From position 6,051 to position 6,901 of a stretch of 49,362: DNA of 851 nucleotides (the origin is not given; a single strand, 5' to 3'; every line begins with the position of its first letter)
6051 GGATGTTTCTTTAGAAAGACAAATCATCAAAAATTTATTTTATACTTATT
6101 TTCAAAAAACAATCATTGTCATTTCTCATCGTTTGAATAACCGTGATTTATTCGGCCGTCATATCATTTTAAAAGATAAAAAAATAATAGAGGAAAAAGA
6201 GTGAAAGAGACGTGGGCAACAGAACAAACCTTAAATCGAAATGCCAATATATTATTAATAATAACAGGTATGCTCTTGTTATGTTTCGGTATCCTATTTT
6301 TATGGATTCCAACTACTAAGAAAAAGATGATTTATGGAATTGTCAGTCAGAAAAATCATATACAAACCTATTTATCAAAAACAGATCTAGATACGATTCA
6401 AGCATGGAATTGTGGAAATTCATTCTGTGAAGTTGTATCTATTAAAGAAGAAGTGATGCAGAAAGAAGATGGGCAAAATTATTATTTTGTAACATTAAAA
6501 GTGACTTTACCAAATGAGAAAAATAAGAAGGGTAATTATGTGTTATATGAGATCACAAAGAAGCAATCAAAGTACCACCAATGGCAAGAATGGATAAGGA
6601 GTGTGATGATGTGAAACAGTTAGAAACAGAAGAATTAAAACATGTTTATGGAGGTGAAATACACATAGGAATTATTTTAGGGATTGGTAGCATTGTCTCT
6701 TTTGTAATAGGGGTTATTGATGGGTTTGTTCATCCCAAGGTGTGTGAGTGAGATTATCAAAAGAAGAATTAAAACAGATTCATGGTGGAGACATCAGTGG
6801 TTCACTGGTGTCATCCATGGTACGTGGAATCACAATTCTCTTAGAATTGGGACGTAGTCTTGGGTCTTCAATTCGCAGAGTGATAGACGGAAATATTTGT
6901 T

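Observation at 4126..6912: Unlisted two-peptide double-glycine bacteriocin-like locus behind a C39-ABC exporter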

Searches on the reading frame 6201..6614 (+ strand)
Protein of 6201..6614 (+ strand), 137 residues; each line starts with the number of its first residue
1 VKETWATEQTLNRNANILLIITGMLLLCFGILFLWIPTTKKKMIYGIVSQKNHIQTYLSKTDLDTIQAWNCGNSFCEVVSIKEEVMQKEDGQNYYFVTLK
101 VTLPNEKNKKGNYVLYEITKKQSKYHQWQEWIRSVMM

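Call 3: search_protein_families(library=pfam, proteins=[window:6201-6614:+], max_evalue=1)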
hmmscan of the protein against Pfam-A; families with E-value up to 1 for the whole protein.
window:6201-6614:+ (137 aa): 3 families
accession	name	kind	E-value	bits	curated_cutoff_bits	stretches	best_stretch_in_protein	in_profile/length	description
PF21512.3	ITPK1_preATP-grasp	-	0.01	16.3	27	1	32-63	5-34/87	Inositol-tetrakisphosphate 1-kinase, preATP-grasp domain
PF22420.1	MglA_C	-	0.033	14.5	26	0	10-56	60-109/112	Macrophage Locus Protein A, C-terminal domain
PF13702.11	Lysozyme_like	-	0.05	13.6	25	1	44-125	64-147/165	Lysozyme-like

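Call 4: search_protein_families(library=ncbifam, proteins=[window:6201-6614:+], max_evalue=1)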
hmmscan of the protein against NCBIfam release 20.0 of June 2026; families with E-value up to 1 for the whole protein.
window:6201-6614:+ (137 aa): 1 family
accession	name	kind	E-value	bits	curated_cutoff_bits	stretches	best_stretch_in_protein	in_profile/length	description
NF010514.0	PRK13922.12-4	equivalog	0.033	13.3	337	1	11-88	23-97/276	rod shape-determining protein MreC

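Call 23: find_homologous_proteins(query=window:6201-6614:+, max_evalue=1)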
Query window:6201-6614:+ (137 aa): 11 proteins with E <= 1 among 15 candidates.
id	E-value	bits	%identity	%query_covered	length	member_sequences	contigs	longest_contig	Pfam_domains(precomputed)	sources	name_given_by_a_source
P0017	9.5e-86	302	99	100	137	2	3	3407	-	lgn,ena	-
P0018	2.5e-85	301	99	100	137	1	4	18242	-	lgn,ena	-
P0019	4.8e-85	300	98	100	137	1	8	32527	-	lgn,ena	-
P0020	8.0e-84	296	96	100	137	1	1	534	-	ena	-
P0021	1.8e-83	295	97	100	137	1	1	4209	-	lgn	-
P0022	3.2e-83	294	96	100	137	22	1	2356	-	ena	-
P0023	3.9e-61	223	74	100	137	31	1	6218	-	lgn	-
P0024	1.2e-57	211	70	99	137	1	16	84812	-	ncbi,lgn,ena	-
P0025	2.2e-55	204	65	99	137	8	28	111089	-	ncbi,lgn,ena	-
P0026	8.0e-54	199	63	99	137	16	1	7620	-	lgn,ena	-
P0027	8.5e-54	199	63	99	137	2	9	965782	-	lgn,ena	-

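Call 25: search_protein_families(library=pfam, alignment_id=A4, max_evalue=5)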
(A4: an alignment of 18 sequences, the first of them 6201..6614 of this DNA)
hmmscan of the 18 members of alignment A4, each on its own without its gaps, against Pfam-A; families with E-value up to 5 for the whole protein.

A. member 1, window:6201-6614:+ (137 aa): 3 families
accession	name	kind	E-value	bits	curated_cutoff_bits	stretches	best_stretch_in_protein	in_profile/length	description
PF21512.3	ITPK1_preATP-grasp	-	0.01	16.3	27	1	32-63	5-34/87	Inositol-tetrakisphosphate 1-kinase, preATP-grasp domain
PF22420.1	MglA_C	-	0.033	14.5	26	1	10-56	60-109/112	Macrophage Locus Protein A, C-terminal domain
PF13702.11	Lysozyme_like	-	0.05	13.6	25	1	44-125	64-147/165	Lysozyme-like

B. families by the number of members that match (of 18 scanned): 20 families
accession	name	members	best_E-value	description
PF06143.16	Baculo_11_kDa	4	0.013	Baculovirus 11 kDa family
PF21512.3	ITPK1_preATP-grasp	3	0.00082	Inositol-tetrakisphosphate 1-kinase, preATP-grasp domain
PF24921.1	RING_XB3-XBAT31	3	0.048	E3 ubiquitin-protein ligase XB3/XBAT31 RING finger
PF13445.12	zf-RING_UBOX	3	0.13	RING-type zinc-finger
PF17591.7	UL41A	2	0.17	Herpesvirus UL41A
PF17017.11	zf-C2H2_aberr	1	0.0015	Aberrant zinc-finger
PF04928.22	PAP_central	1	0.008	Poly(A) polymerase central domain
PF15957.10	Comm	1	0.01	Commissureless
PF11337.13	DUF3139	1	0.012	Protein of unknown function (DUF3139)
PF13273.12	DUF4064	1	0.018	Protein of unknown function (DUF4064)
PF06609.19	TRI12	1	0.029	Fungal trichothecene efflux pump (TRI12)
PF22420.1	MglA_C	1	0.033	Macrophage Locus Protein A, C-terminal domain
PF04689.18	S1FA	1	0.039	DNA binding protein S1FA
PF13702.11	Lysozyme_like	1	0.05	Lysozyme-like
PF14310.12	Fn3-like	1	0.059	Fibronectin type III-like domain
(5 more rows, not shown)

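Call 35: predict_structure(alignment_id=A5)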
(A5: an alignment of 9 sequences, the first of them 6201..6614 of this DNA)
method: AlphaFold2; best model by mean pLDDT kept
length: 137 residues; sequences in the alignment: 9
mean_pLDDT: 60.6   pTM: 0.37
mean pLDDT of the five models: 60.6, 56.3, 56.1, 55.3, 52.4
residues with pLDDT >= 90: 0; 70-90: 28; 50-70: 89; < 50: 20
segments of 3 or more residues with pLDDT < 50: 104-113, 119-123
pLDDT, mean of each block of 10 residues (from residue 1): 55 75 77 58 58 68 65 58 62 67 50 48 52 54
secondary structure, 60 per line:
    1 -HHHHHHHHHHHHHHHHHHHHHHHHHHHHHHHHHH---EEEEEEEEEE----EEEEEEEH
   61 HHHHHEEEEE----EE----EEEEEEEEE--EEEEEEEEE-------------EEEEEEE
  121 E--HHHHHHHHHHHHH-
elements in order: H2-35 E39-48 E53-59 H60-65 E66-70 E81-89 E92-100 E114-121 H124-136

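Call 39: fold_search(model_id=the predicted structure, library=pdb)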
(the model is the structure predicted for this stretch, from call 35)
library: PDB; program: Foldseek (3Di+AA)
matches with E <= 10: 514; with E <= 0.001: 0
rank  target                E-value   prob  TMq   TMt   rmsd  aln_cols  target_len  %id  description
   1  6c09_A                8.9e-02  0.57  0.26  0.15  11.9       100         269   12  Ternary crystal structure of the 3C8 TCR-CD1c-monoacylglycerol complex (released 2018-03-21)
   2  5xu0_B                3.5e-01  0.85  0.35  0.23   4.6        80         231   16  Structure of the membrane fusion protein Spr0693 from Streptococcus pneumoniae R6 (released 2018-01-24)
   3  5xu0_A                4.0e-01  0.80  0.36  0.23   4.1        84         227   18  Structure of the membrane fusion protein Spr0693 from Streptococcus pneumoniae R6 (released 2018-01-24)
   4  5xu0_C                4.2e-01  0.63  0.31  0.21   4.7        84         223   12  Structure of the membrane fusion protein Spr0693 from Streptococcus pneumoniae R6 (released 2018-01-24)
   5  5swk_D                5.5e-01  0.41  0.27  0.33   6.2        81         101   14  Crystal structure of p53 epitope-scaffold based on a inhibitor of cysteine proteases in complex with human MDM2 (released 2017-10-18)
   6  9djx_A                5.8e-01  0.18  0.20  0.10  10.1       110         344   11  Ternary complex structure of Cereblon-DDB1 bound to WIZ(ZF7) and the molecular glue WIZ-6 (released 2024-11-27)
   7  2x6w_A                5.8e-01  0.14  0.20  0.07   9.3        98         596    8  Tailspike protein mutant E372Q of E.coli bacteriophage HK620 in complex with hexasaccharide (released 2011-03-02)
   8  1www_X                6.2e-01  0.30  0.29  0.35   8.6        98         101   15  NGF IN COMPLEX WITH DOMAIN 5 OF THE TRKA RECEPTOR (released 1999-09-15)
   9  4crp_MODEL_1_A        6.5e-01  0.28  0.26  0.31   6.4        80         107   18  Solution structure of a TrkAIg2 domain construct for use in drug discovery (released 2015-01-14)
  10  4xr6_A                6.5e-01  0.14  0.20  0.07   9.4        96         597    9  Tailspike protein double mutant D339A/E372Q of E. coli bacteriophage HK620 in complex with hexasaccharide (released 2016-01-27)
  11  4xn0                  7.3e-01  0.12  0.19  0.06   9.4        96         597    8  Tailspike protein mutant E372A of E. coli bacteriophage HK620 (released 2016-01-27)
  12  8yte_A                7.7e-01  0.30  0.28  0.35   6.3        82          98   17  Crystal Structure of TrkA D5 domain in complex with macrocyclic peptide (released 2024-07-10)
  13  8yte_C                7.7e-01  0.28  0.28  0.35   6.6        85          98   16  Crystal Structure of TrkA D5 domain in complex with macrocyclic peptide (released 2024-07-10)
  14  2x85_A                7.7e-01  0.13  0.20  0.07   9.4        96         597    9  Tailspike protein of E. coli bacteriophage HK620 in complex with hexasaccharide (released 2011-03-23)
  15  4xqf                  7.7e-01  0.12  0.19  0.06   9.4        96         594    8  Tailspike protein mutant E372Q (delta D470/N471) of E. coli bacteriophage HK620 (released 2016-01-27)
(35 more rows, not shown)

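Call 63: search_solved_structures(query=A4, max_evalue=10, show_alignments=2)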
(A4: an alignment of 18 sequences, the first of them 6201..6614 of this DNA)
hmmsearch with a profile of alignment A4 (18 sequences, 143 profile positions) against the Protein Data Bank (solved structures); distinct sequences matched with E-value up to 10: 8.
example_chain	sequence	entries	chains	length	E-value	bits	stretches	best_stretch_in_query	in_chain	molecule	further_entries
9nei_A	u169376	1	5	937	0.14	15.2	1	4-52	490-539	Potassium voltage-gated channel protein Shaker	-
9zs7_A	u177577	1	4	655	0.19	14.8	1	4-52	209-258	Potassium voltage-gated channel protein Shaker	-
8teo_A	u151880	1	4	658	0.2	14.7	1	4-52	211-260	Potassium voltage-gated channel protein Shaker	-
9nec_A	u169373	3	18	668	0.2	14.7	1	4-52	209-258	Potassium voltage-gated channel protein Shaker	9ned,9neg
7sj1_A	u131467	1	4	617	0.2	14.7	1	4-52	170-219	Potassium voltage-gated channel protein Shaker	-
7sip_A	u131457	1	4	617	0.2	14.7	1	4-52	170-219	Potassium voltage-gated channel protein Shaker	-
9oic_A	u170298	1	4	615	0.2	14.7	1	4-52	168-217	Potassium voltage-gated channel protein Shaker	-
9nes_A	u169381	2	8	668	0.2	14.7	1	4-52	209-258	Potassium voltage-gated channel protein Shaker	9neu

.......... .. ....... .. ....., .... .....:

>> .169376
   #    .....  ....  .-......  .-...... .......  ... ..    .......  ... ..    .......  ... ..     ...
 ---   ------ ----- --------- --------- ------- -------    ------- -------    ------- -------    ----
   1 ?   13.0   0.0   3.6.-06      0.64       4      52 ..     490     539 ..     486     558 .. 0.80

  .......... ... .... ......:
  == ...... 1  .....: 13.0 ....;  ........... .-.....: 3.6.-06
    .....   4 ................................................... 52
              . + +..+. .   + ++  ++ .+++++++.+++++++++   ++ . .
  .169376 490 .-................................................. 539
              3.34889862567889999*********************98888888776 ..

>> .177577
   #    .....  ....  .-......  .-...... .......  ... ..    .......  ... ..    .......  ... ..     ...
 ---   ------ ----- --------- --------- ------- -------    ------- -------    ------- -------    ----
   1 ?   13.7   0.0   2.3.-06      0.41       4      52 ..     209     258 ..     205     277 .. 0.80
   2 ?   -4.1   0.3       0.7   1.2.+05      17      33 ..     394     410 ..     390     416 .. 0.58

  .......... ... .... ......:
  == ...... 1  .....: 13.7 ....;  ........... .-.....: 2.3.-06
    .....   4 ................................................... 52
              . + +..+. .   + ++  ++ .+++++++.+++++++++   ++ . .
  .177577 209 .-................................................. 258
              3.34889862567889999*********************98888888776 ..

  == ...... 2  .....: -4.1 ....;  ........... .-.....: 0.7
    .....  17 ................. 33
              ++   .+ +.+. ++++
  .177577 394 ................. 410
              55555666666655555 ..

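Call 64: search_protein_families(library=ncbifam, alignment_id=A4, max_evalue=5)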
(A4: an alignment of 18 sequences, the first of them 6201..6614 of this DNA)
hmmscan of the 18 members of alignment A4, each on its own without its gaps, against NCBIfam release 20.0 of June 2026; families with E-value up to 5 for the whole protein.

A. member 1, window:6201-6614:+ (137 aa): 1 family
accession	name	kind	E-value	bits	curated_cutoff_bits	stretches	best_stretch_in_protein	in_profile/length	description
NF010514.0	PRK13922.12-4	equivalog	0.033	13.3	337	1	11-88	23-97/276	rod shape-determining protein MreC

B. families by the number of members that match (of 18 scanned): 11 families
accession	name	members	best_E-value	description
NF045999.1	MAG1140_fam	7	4.8e-06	MAG1140 family protein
NF003412.0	PRK04778.1-6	2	0.002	septation ring formation regulator EzrA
NF003958.0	PRK05454.2-1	2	0.0061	glucans biosynthesis glucosyltransferase MdoH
NF033218.1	anchor_AmaP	1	0.008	alkaline shock response membrane anchor protein AmaP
NF053704.1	TransRegCcpNBacil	1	0.018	transcriptional regulator CcpN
NF010514.0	PRK13922.12-4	1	0.033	rod shape-determining protein MreC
TIGR00659.1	TIGR00659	1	0.048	CidB/LrgB family autolysis modulator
NF047554.1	LIC_10463_fam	1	0.061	LIC_10463 family lipoprotein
NF047690.1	LIC20036_fam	1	0.062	LIC20036 family protein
TIGR03758.1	conj_TIGR03758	1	0.072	TIGR03758 family integrating conjugative element protein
NF038354.1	trnsprt_adja_43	1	0.14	putative transporter small subunit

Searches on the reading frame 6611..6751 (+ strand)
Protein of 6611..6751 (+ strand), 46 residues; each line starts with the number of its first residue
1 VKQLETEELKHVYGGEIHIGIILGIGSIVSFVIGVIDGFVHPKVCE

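Call 3: search_protein_families(library=pfam, proteins=[window:6611-6751:+], max_evalue=1)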
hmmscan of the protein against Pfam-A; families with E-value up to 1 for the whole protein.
window:6611-6751:+ (46 aa): 1 family
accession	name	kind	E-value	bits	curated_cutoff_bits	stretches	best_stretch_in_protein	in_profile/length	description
PF10439.15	Bacteriocin_IIc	-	0.053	14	27.1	1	2-38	5-39/59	Bacteriocin class II with double-glycine leader peptide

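Call 4: search_protein_families(library=ncbifam, proteins=[window:6611-6751:+], max_evalue=1)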
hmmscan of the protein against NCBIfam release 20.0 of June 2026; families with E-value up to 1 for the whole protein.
window:6611-6751:+ (46 aa): 3 families
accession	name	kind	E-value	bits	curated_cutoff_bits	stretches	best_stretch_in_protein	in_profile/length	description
TIGR03949.1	bact_IIb_cerein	subfamily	0.0026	17.5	21.5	1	2-35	2-37/45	class IIb bacteriocin, lactobin A/cerein 7B family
TIGR01847.1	bacteriocin_sig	domain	0.0083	16.7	15.7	1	1-15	1-15/15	bacteriocin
NF038034.1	lactGbeta_entB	subfamily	0.26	11.5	37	1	4-40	1-37/38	lactococcin G-beta/enterocin 1071B family bacteriocin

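Call 6: find_homologous_proteins(query=window:6611-6751:+, max_evalue=10)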
Query window:6611-6751:+ (46 aa): 4 proteins with E <= 10 among 4 candidates.
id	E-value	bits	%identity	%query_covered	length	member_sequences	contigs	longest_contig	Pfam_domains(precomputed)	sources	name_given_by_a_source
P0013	1.0e-20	89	96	100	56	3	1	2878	-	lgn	-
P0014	1.5e-19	85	91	100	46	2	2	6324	-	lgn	-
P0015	5.6e-19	84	89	100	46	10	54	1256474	-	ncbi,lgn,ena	-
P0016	4.1e-18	81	87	100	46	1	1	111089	-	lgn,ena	-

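Call 49: search_protein_families(library=ncbifam, alignment_id=A6, max_evalue=1)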
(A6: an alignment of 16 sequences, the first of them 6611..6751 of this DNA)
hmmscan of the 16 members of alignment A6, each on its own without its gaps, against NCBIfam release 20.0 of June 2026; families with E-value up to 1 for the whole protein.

A. member 1, window:6611-6751:+ (46 aa): 3 families
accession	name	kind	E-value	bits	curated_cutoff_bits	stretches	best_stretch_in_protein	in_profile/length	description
TIGR03949.1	bact_IIb_cerein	subfamily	0.0026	17.5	21.5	1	2-35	2-37/45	class IIb bacteriocin, lactobin A/cerein 7B family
TIGR01847.1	bacteriocin_sig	domain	0.0083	16.7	15.7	1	1-15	1-15/15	bacteriocin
NF038034.1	lactGbeta_entB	subfamily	0.26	11.5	37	1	4-40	1-37/38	lactococcin G-beta/enterocin 1071B family bacteriocin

B. families by the number of members that match (of 16 scanned): 13 families
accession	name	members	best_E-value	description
TIGR03949.1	bact_IIb_cerein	11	1.2e-05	class IIb bacteriocin, lactobin A/cerein 7B family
NF038034.1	lactGbeta_entB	11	5.5e-05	lactococcin G-beta/enterocin 1071B family bacteriocin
TIGR01847.1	bacteriocin_sig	6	0.0069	bacteriocin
NF033383.2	induct_EntF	2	0.002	EntF family bacteriocin induction factor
NF038035.1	lactGalph_entA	1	0.026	lactococcin G-alpha/enterocin 1071A family bacteriocin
NF046113.1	BLP_Lacticasei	1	0.033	bacteriocin-like peptide, LSEI_2386 family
NF038392.1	div_DrpB_YedR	1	0.035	cell division protein DrpB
NF000539.0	plantaricin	1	0.037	plantaricin C family lantibiotic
NF047798.1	leader_Chryseo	1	0.044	bacteriocin-like protein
NF033214.1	ComC_Streptocco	1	0.047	competence-stimulating peptide ComC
TIGR01376.1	POMP_repeat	1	0.07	polymorphic outer membrane protein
NF040724.1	GpgS_Meth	1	0.094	glucosyl-3-phosphoglycerate synthase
TIGR03674.1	fen_arch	1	0.19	flap endonuclease-1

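Call 50: search_protein_families(library=pfam, alignment_id=A6, max_evalue=1)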
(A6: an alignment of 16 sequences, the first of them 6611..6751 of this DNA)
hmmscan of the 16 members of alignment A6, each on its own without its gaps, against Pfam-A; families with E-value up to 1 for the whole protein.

A. member 1, window:6611-6751:+ (46 aa): 1 family
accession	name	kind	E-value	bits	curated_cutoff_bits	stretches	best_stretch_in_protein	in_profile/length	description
PF10439.15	Bacteriocin_IIc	-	0.053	14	27.1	1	2-38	5-39/59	Bacteriocin class II with double-glycine leader peptide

B. families by the number of members that match (of 16 scanned): 6 families
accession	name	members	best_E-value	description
PF10439.15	Bacteriocin_IIc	9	8.8e-05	Bacteriocin class II with double-glycine leader peptide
PF03047.20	ComC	5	0.035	COMC family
PF19029.5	DUF883_C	2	0.0029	DUF883 C-terminal glycine zipper region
PF10873.13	CYYR1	2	0.0084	Cysteine and tyrosine-rich protein 1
PF13858.11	DUF4199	1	0.059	Protein of unknown function (DUF4199)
PF04604.19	L_biotic_typeA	1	0.23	Type-A lantibiotic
